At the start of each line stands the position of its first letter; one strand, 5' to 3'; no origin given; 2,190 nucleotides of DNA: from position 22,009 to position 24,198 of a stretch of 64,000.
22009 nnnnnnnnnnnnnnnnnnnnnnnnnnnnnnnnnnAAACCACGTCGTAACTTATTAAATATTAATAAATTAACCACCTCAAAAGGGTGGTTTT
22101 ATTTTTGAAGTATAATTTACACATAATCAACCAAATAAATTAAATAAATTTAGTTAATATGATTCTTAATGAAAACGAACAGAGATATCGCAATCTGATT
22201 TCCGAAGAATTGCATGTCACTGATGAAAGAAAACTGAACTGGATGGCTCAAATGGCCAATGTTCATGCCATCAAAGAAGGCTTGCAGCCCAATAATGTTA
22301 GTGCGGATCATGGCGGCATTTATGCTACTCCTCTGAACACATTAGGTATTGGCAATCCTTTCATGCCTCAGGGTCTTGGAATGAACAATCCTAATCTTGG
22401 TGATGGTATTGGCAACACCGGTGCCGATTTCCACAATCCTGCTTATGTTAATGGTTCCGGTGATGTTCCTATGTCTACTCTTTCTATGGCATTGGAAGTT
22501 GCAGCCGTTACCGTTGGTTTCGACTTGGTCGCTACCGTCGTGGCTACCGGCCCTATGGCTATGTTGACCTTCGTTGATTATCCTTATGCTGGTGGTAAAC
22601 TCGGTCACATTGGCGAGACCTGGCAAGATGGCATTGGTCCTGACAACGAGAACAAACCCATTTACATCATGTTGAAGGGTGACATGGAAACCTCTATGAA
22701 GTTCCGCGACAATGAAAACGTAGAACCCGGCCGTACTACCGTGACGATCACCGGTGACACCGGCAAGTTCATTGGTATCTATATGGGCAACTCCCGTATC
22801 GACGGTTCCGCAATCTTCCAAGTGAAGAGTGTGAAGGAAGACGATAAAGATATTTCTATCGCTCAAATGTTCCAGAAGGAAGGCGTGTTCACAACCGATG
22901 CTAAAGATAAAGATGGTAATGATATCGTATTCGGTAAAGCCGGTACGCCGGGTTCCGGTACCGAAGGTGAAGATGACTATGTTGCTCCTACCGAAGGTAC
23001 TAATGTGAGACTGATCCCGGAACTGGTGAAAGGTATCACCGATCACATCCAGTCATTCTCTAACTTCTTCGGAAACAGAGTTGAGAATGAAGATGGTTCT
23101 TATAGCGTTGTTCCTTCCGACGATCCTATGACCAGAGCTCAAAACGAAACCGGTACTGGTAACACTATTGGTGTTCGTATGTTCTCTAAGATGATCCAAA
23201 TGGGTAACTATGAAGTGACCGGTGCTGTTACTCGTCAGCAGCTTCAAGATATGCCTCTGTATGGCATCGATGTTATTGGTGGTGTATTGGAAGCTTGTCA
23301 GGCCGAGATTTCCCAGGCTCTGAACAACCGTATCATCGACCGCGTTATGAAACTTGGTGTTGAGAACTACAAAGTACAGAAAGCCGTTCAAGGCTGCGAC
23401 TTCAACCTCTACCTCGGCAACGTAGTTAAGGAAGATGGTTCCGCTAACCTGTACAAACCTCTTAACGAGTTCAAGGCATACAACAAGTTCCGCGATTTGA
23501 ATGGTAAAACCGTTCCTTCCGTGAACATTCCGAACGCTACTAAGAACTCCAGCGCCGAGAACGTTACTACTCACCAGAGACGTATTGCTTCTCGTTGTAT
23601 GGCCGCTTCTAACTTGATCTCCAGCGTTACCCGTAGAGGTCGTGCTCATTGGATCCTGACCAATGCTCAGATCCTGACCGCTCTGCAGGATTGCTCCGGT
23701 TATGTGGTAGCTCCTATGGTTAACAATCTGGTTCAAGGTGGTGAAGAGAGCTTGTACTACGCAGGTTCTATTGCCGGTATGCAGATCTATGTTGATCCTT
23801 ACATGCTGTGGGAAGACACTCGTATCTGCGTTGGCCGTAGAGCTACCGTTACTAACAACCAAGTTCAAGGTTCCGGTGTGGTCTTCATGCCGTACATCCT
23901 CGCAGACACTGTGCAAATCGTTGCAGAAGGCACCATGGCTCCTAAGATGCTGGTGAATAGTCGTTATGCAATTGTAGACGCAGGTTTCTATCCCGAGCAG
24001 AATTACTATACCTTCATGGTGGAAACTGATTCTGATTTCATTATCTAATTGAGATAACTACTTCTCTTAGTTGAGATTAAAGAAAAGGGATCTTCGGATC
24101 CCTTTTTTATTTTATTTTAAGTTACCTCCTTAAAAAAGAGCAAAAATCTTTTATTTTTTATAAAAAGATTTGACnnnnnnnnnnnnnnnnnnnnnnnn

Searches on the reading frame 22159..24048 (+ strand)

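Call 21: search_protein_families(library=phrogs, proteins=[window:22159-24048:+], max_evalue=0.001)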
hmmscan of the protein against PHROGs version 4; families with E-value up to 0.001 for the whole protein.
window:22159-24048:+ (629 aa): 2 families
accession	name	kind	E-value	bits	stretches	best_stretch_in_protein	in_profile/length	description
phrog_28442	-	unknown function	1.6e-97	328.3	1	10-624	17-597/604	-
phrog_138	-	head and packaging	1.2e-13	51.9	1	464-614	272-414/444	major head protein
